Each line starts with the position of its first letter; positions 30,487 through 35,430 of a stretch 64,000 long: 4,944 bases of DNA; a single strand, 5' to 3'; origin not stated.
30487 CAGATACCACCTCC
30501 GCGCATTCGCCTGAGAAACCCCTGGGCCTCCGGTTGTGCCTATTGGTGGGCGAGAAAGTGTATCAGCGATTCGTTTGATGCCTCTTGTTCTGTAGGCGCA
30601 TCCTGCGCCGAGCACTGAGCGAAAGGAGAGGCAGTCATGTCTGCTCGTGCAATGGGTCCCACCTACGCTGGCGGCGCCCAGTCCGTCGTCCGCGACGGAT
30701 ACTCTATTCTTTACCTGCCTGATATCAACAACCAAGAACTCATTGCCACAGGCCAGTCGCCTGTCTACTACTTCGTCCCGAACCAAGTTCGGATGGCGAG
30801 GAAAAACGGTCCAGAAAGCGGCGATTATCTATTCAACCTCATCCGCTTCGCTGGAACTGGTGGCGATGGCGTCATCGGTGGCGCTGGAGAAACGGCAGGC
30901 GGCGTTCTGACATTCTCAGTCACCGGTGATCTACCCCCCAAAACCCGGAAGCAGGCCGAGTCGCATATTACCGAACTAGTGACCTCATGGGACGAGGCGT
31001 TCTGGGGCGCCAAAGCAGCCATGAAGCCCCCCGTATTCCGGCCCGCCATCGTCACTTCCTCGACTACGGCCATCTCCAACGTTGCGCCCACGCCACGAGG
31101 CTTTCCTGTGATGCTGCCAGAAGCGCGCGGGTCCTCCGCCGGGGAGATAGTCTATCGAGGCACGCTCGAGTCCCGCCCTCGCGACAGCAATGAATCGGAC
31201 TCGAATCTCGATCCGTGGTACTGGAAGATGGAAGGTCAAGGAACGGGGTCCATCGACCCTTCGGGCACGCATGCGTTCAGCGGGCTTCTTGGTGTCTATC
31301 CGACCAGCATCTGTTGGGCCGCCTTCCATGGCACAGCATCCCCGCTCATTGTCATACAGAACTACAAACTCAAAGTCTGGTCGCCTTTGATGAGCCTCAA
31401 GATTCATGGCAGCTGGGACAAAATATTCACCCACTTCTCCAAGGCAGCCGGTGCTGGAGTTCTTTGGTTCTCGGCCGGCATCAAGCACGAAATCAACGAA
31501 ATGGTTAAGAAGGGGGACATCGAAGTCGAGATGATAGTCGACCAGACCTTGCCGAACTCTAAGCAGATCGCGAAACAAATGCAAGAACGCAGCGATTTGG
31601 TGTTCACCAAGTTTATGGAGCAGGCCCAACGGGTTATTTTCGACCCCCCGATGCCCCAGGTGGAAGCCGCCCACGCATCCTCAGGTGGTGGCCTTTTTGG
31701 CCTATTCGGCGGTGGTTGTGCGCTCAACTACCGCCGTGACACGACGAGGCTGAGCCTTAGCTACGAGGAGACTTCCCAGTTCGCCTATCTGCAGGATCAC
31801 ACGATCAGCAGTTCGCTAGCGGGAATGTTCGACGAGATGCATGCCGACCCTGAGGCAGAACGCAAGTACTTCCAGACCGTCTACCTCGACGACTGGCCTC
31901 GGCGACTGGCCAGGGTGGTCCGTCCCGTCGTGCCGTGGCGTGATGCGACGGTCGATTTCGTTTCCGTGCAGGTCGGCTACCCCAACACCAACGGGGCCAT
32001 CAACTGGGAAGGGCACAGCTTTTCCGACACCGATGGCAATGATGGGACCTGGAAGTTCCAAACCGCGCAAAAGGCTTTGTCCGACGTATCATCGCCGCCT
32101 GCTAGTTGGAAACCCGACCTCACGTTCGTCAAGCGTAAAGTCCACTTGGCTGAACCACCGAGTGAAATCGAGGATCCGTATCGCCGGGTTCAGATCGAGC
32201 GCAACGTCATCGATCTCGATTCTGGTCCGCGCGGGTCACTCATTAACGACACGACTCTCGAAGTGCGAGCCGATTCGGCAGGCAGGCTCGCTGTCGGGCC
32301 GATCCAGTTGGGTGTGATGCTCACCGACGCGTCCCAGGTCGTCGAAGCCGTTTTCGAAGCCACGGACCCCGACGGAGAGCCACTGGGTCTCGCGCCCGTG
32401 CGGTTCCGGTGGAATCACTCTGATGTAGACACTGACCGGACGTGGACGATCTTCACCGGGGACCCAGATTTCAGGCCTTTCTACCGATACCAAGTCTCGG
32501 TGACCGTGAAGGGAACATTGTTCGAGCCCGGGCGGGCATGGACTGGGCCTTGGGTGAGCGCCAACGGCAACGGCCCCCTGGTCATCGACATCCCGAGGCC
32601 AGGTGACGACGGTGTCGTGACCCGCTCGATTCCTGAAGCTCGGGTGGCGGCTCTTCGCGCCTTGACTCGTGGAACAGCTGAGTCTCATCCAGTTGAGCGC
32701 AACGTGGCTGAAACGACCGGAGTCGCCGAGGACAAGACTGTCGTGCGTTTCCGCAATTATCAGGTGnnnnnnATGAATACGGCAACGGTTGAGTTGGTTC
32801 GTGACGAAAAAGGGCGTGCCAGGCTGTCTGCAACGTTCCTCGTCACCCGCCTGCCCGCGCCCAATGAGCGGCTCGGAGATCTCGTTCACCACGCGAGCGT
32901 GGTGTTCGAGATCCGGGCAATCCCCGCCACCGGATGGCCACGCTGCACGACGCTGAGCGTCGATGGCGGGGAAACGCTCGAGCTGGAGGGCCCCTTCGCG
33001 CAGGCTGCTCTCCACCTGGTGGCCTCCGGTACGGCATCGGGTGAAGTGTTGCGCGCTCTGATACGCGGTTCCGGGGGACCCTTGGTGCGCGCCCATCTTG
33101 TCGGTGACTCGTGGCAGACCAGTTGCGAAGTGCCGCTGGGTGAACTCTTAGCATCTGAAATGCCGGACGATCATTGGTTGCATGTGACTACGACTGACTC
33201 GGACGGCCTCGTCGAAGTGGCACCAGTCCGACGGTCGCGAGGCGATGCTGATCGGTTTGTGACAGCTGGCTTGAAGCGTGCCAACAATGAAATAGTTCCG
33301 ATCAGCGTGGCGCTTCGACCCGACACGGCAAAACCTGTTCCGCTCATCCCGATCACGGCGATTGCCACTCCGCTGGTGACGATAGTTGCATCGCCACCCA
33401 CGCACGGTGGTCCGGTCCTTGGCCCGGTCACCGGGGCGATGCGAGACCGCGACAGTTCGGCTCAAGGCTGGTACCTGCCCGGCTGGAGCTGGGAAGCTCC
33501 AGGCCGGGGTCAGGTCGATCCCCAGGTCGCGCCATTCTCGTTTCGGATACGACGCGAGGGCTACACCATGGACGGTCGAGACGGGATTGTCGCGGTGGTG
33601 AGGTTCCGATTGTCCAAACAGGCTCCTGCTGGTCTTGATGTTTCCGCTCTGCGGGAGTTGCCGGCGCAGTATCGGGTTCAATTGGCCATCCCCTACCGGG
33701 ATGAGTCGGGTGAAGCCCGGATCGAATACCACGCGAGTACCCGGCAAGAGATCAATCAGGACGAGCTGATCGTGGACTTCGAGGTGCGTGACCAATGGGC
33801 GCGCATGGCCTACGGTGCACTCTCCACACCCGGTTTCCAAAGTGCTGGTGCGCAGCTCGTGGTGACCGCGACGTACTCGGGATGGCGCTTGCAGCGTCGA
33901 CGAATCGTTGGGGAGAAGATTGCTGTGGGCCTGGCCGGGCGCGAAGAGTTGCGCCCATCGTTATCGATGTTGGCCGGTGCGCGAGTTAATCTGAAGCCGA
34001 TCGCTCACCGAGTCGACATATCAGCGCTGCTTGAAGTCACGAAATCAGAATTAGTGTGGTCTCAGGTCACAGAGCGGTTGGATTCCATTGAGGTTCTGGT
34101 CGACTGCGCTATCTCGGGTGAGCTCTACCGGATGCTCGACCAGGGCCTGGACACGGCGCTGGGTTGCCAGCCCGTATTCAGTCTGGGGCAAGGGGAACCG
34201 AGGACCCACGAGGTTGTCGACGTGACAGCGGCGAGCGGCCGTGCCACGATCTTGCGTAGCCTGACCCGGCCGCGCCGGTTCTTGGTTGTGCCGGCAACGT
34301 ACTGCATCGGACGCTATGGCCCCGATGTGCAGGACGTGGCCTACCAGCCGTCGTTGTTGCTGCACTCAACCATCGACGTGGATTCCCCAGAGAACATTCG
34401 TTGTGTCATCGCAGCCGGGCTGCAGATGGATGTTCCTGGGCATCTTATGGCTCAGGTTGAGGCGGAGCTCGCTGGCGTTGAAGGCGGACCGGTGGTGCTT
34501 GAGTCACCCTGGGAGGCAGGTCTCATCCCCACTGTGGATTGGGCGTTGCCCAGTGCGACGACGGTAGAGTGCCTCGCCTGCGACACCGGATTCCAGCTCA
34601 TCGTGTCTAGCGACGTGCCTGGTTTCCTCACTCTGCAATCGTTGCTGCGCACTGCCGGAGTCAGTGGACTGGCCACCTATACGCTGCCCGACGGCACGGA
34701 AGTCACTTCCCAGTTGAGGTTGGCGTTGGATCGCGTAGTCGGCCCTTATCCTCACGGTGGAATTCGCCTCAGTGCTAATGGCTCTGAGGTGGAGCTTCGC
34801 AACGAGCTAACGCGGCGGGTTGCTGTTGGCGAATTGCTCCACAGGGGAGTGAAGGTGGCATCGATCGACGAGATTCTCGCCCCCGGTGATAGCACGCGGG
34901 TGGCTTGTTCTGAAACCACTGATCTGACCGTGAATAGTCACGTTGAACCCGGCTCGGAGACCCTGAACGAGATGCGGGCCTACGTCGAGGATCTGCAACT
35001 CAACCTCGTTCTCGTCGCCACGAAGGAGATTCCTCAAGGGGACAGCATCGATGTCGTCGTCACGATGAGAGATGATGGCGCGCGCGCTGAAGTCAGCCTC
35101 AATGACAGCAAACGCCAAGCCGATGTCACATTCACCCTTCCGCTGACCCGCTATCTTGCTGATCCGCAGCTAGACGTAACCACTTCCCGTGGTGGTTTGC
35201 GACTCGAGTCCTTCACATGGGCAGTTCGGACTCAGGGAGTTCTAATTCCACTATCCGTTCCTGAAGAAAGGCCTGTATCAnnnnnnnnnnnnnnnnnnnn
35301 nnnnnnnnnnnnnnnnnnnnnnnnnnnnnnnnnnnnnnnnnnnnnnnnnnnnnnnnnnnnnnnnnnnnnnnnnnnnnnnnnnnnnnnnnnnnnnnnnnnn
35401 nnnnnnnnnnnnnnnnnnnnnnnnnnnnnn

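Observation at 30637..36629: Three-gene operon in the aro cluster: two large proteins of unknown type plus a caspase-like protease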

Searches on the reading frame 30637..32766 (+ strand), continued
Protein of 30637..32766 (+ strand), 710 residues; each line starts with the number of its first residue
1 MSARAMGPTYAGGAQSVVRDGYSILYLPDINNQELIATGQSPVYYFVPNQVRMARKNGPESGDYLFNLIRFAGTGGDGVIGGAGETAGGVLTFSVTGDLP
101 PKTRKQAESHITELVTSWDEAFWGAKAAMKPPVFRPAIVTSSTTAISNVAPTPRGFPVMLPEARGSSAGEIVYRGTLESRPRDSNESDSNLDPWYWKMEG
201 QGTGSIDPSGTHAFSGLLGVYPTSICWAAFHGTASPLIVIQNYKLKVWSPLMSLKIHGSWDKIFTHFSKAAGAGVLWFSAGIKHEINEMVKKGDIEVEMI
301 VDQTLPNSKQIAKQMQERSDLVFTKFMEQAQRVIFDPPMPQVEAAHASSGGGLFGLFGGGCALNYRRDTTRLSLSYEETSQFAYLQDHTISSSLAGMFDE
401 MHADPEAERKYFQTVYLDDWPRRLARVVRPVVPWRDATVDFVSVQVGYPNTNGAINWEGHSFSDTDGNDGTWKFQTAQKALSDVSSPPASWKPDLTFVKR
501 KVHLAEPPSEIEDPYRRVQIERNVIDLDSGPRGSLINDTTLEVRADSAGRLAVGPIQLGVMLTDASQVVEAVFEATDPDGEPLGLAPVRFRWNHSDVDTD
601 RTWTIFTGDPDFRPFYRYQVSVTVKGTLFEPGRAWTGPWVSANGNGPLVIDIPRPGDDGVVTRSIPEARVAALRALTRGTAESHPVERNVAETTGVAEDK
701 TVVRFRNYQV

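Call 91: search_protein_families(library=pfam, proteins=[L071:6156-6737:+, L071:6725-7201:+, L072:6632-8527:-, L072:14826-16427:+], max_evalue=0.001)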
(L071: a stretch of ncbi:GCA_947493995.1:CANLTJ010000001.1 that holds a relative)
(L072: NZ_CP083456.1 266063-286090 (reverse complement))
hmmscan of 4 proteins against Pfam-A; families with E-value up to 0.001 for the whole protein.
L071:6156-6737:+ (194 aa): 1 family
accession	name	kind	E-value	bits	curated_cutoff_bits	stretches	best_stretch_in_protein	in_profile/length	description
PF04542.20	Sigma70_r2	-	6.5e-08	32.7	24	1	33-100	1-70/71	Sigma-70 region 2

L071:6725-7201:+ (159 aa): 0 families

L072:6632-8527:- (632 aa): 10 families
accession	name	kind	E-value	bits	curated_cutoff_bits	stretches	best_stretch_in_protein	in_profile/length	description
PF07719.23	TPR_2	-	1.4e-11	44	27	0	214-242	4-32/34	Tetratricopeptide repeat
PF13428.12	TPR_14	-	5.8e-09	36.2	23.5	0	105-139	8-42/44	Tetratricopeptide repeat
PF00515.34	TPR_1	-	6.8e-08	32.5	27.8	0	218-240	8-30/34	Tetratricopeptide repeat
PF03704.23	BTAD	-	1.6e-07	32.2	22.1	1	507-628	19-142/146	Bacterial transcriptional activator domain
PF13414.12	TPR_11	-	3.3e-07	30.3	26.8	0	221-245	4-28/42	TPR repeat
PF13424.12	TPR_12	-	9.9e-07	29.3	30.1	0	214-243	6-35/77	Tetratricopeptide repeat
PF13374.12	TPR_10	-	3.4e-05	24.1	27.5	0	61-86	2-27/42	Tetratricopeptide repeat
PF14559.12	TPR_19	-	4.4e-05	24.2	25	1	39-88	1-52/68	Tetratricopeptide repeat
PF17874.7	TPR_MalT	-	5.1e-05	23.1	45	1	170-290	37-161/336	MalT-like TPR region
PF13174.12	TPR_6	-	0.00049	21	26.3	0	216-237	5-26/33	Tetratricopeptide repeat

L072:14826-16427:+ (534 aa): 3 families
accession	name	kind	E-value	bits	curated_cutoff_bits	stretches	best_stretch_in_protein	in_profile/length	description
PF00656.27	Peptidase_C14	-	4.1e-22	79.4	21.4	1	45-285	10-223/233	Caspase domain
PF01471.23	PG_binding_1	-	1.3e-17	64.1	23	1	460-514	2-57/57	Putative peptidoglycan binding domain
PF09374.15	PG_binding_3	-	4.5e-09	36.8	24.6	1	462-495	2-37/76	Predicted Peptidoglycan domain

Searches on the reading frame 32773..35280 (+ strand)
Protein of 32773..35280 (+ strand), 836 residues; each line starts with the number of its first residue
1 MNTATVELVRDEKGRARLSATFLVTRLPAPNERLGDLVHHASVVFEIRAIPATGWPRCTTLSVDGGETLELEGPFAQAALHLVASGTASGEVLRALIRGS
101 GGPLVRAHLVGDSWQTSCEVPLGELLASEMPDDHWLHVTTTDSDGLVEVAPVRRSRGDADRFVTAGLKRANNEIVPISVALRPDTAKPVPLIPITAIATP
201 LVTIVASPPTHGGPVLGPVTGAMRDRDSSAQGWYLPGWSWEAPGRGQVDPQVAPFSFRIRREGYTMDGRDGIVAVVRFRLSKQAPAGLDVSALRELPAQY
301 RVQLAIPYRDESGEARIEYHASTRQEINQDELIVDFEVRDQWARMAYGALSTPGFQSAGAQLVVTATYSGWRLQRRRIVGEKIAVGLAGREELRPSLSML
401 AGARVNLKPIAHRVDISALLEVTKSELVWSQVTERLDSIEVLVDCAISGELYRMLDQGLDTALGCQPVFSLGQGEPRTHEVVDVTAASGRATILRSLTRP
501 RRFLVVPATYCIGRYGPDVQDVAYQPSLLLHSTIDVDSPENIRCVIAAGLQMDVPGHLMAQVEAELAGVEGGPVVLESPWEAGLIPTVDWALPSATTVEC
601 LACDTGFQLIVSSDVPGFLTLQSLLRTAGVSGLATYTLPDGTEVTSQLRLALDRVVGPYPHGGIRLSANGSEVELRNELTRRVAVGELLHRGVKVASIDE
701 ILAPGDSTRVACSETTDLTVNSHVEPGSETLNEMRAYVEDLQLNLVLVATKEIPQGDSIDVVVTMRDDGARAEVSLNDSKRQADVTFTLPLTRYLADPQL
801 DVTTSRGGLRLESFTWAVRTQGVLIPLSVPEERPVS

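Call 6: search_protein_families(library=pfam, proteins=[window:32773-35280:+], max_evalue=1)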
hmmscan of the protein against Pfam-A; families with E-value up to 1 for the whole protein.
window:32773-35280:+ (836 aa): 1 family
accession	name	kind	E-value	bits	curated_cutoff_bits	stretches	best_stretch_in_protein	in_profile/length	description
PF09544.15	DUF2381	-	0.091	12.5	29.2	1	707-776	34-106/288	Protein of unknown function (DUF2381)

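Call 7: search_protein_families(library=padloc, proteins=[window:32773-35280:+], max_evalue=1)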
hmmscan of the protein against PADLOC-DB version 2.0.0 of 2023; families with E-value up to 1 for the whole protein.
window:32773-35280:+ (836 aa): 0 families

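Call 8: search_protein_families(library=ncbifam, proteins=[window:32773-35280:+], max_evalue=1)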
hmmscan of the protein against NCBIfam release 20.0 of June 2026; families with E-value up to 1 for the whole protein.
window:32773-35280:+ (836 aa): 1 family
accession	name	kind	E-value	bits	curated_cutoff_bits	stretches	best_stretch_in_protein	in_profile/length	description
NF046018.1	HisPtaseChptBrucRhz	equivalog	0.011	15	240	1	741-775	117-151/211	histidine phosphotransferase ChpT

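Call 15: find_homologous_proteins(query=window:32773-35280:+)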
Query window:32773-35280:+ (836 aa): 14 proteins with E <= 0.001 among 8000 candidates.
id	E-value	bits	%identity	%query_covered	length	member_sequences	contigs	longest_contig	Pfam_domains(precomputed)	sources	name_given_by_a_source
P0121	0.0e+0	1766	100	95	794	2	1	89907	-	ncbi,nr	ncbi:MAG: hypothetical protein CSA84_04675 [Actinomycetales bacterium]|nr:MAG: hypothetical protein 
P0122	1.2e-215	736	47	99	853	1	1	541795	-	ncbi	-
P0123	4.2e-214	731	47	99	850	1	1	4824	-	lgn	-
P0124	2.5e-213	729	45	99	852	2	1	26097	-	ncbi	-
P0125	5.7e-213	728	46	98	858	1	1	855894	-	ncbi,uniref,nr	ncbi:hypothetical protein [Tessaracoccus antarcticus]|uniref:Uncharacterized protein n=1 Tax=Tessara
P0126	4.5e-212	725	46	99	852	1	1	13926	-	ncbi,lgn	-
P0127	4.4e-115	404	36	85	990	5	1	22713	-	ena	-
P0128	6.6e-113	397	35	85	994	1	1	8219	-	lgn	-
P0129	3.8e-111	391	34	85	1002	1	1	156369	-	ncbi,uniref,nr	ncbi:hypothetical protein FHP29_04015 [Nocardioides albidus]|uniref:Uncharacterized protein n=1 Tax=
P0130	1.5e-110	389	35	85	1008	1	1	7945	-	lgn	-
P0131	1.6e-110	389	34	86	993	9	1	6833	-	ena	-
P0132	2.6e-108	381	35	85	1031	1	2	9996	-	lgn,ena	-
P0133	8.1e-62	228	35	50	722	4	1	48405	-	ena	-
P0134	5.2e-36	142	27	71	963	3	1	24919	-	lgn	-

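Call 41: find_homologous_proteins(query=A2)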
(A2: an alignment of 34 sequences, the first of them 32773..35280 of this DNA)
Query A2 (34 sequences) (836 aa, profile of the alignment): 14 proteins with E <= 0.001 among 8000 candidates.
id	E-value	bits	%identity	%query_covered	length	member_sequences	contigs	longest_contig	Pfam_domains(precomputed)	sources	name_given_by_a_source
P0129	0.0e+0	1050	34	85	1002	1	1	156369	-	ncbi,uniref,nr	ncbi:hypothetical protein FHP29_04015 [Nocardioides albidus]|uniref:Uncharacterized protein n=1 Tax=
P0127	0.0e+0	1026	36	85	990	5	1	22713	-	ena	-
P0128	0.0e+0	1013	35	85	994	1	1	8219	-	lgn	-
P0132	1.8e-298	1011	35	85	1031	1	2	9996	-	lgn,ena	-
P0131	3.4e-295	1000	34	86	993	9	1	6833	-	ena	-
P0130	8.2e-291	986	35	85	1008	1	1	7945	-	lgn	-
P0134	9.7e-263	893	27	71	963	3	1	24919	-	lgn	-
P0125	1.2e-259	883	46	98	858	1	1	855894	-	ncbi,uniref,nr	ncbi:hypothetical protein [Tessaracoccus antarcticus]|uniref:Uncharacterized protein n=1 Tax=Tessara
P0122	4.5e-259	881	47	99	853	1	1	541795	-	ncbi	-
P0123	4.9e-257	874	47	99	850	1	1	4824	-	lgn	-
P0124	1.2e-251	856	45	99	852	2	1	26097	-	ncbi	-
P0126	2.6e-249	849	46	99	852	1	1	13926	-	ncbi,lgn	-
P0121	1.5e-218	747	100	95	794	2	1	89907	-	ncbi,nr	ncbi:MAG: hypothetical protein CSA84_04675 [Actinomycetales bacterium]|nr:MAG: hypothetical protein 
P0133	9.9e-216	737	35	50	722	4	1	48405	-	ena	-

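Call 45: search_solved_structures(query=A2, max_evalue=10)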
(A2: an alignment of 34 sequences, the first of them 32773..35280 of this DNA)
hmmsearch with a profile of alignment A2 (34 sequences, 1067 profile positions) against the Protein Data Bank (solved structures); distinct sequences matched with E-value up to 10: 3.
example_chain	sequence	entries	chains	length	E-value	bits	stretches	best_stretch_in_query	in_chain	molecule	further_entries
8c83_x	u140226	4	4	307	0.8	10.8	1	253-377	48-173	OTU domain-containing protein 2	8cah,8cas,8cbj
10ut_A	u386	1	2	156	1.3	10.1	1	777-865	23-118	Cohesin domain number 1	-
5thh_A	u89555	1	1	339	1.4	10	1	173-268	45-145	Tyrosine--tRNA ligase, cytoplasmic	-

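Call 52: predict_structure(alignment_id=A3)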
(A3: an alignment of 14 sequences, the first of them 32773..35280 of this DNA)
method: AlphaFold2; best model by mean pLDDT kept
length: 836 residues; sequences in the alignment: 14
mean_pLDDT: 68.9   pTM: 0.34
mean pLDDT of the five models: 68.9, 67.6, 66.9, 66.9, 66.6
residues with pLDDT >= 90: 96; 70-90: 403; 50-70: 136; < 50: 201
segments of 3 or more residues with pLDDT < 50: 131-209, 376-423, 468-477, 514-527, 532-541, 652-661, 725-741, 834-836
pLDDT, mean of each block of 10 residues (from residue 1): 75 61 58 65 80 82 84 75 77 75 88 87 73 38 35 31 30 32 30 32 37 74 82 89 77 89 63 91 83 87 88 79 89 93 88 79 91 57 33 38 34 40 63 88 86 83 64 52 87 82 89 49 41 46 60 80 87 85 78 64 69 60 55 79 80 39 73 78 75 81 82 80 54 37 77 85 81 88 77 64 83 78 78 50
secondary structure, 60 per line:
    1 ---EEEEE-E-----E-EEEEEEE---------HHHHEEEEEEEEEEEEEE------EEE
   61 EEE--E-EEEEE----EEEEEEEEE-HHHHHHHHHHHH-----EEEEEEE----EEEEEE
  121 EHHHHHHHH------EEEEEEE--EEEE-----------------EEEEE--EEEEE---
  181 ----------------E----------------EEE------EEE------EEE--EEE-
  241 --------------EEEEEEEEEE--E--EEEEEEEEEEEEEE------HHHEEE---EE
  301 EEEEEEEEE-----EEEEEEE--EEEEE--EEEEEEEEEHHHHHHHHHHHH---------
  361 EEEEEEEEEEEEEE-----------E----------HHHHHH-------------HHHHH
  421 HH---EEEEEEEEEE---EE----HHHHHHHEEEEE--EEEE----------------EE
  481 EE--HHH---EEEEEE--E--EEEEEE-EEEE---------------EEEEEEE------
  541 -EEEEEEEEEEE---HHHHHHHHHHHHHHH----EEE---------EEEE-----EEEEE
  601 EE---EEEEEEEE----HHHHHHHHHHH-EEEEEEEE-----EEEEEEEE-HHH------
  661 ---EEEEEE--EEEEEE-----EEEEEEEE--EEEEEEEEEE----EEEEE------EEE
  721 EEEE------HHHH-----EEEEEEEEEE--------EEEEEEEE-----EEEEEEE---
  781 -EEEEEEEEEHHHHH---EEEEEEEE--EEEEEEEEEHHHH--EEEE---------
elements in order (helices of 4 or more, strands of 3 or more residues): E4-8 E18-24 H34-37 E38-51 E58-63 E68-72 E77-85 H87-98 E104-110 E115-121 H122-129 E136-142 E145-148 E166-170 E173-177 E214-216 E223-225 E232-234 E237-239 E255-264 E270-283 E293-295 E299-309 E315-321 E324-328 E331-339 H340-351 E361-374 H397-402 H416-422 E426-435 H445-451 E452-456 E459-462 E479-482 E491-496 E502-507 E509-512 E528-534 E542-552 H556-570 E575-577 E587-590 E596-602 E606-613 H618-628 E630-637 E643-650 E664-669 E672-677 E683-690 E693-702 E707-711 E718-724 H731-734 E740-749 E758-765 E771-777 E782-790 H791-795 E799-806 E809-817 H818-821 E824-827

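Call 54: fold_search(model_id=the predicted structure, library=pdb)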
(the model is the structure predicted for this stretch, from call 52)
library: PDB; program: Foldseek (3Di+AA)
matches with E <= 10: 1458; with E <= 0.001: 20
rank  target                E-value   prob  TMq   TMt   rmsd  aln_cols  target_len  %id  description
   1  5oj2_B                4.5e-05  0.47  0.08  0.09  34.5       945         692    6  Crystal structure of the chicken MDGA1 ectodomain (released 2017-08-23)
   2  4p99_A                7.3e-05  0.84  0.09  0.17  37.7       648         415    8  Ca2+-stabilized adhesin helps an Antarctic bacterium reach out and bind ice (released 2014-06-18)
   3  6grs_A                8.1e-05  0.51  0.07  0.09  34.7       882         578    8  Paired immunoglobulin-like receptor B (PirB) or Leukocyte immunoglobulin-like receptor subfamily B member 3 (LILRB3) f (released 2019-02-06)
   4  6grs_B                1.5e-04  0.57  0.08  0.11  38.5       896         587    8  Paired immunoglobulin-like receptor B (PirB) or Leukocyte immunoglobulin-like receptor subfamily B member 3 (LILRB3) f (released 2019-02-06)
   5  8oe4_D                1.9e-04  0.20  0.06  0.09  30.7       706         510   10  Cryo-EM structure of a pre-dimerized human IL-23 complete extracellular signaling complex. (released 2024-02-07)
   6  6xi3                  2.3e-04  0.69  0.10  0.16  33.1       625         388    7  Crystal structure of tetra-tandem repeat in extending region of large adhesion protein (released 2020-10-14)
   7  8ave_B                2.8e-04  0.30  0.08  0.10  32.3       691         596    9  Human leptin in complex with the human LEP-R ectodomain fused to a C-terminal trimeric isoleucine GCN4 zipper (2:2 mod (released 2023-04-05)
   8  8v29_C                3.7e-04  0.23  0.08  0.09  55.3       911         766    8  Cryo-EM structure of human type I OSM receptor complex: model for full extracellular assembly (released 2024-11-20)
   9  3hs0_F                3.9e-04  0.28  0.09  0.10  24.8       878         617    8  Cobra Venom Factor (CVF) in complex with human factor B (released 2009-07-07)
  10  7jz1_H                5.0e-04  0.33  0.07  0.14  35.7       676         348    9  Crystal structure of broadly Plasmodium RIFIN reactive LAIR1-inserted antibody MGC34 (released 2021-05-26)
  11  8cem_E                5.3e-04  0.25  0.08  0.09  30.1       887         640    8  Structure of bovine native C3, re-refinement (released 2023-04-05)
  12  4ofy_D                5.6e-04  0.44  0.10  0.16  33.3       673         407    7  Crystal Structure of the Complex of SYG-1 D1-D2 and SYG-2 D1-D4 (released 2014-02-19)
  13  2xyc                  5.9e-04  0.63  0.06  0.16  21.5       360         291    7  CRYSTAL STRUCTURE OF NCAM2 IGIV-FN3I (released 2011-02-23)
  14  7jz4_A                6.5e-04  0.51  0.08  0.16  36.6       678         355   10  Crystal structure of broadly Plasmodium RIFIN reactive LAIR1-inserted antibody MGD21 (released 2021-05-26)
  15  6hg4_B                6.9e-04  0.51  0.07  0.12  27.4       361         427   10  Crystal Structure of the human IL-17RC ECD in complex with human IL-17F (released 2020-03-18)
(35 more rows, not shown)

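Call 63: search_protein_families(library=phrogs, proteins=[window:32773-35280:+], max_evalue=0.01)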
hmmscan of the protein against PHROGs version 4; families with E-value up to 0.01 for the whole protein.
window:32773-35280:+ (836 aa): 0 families
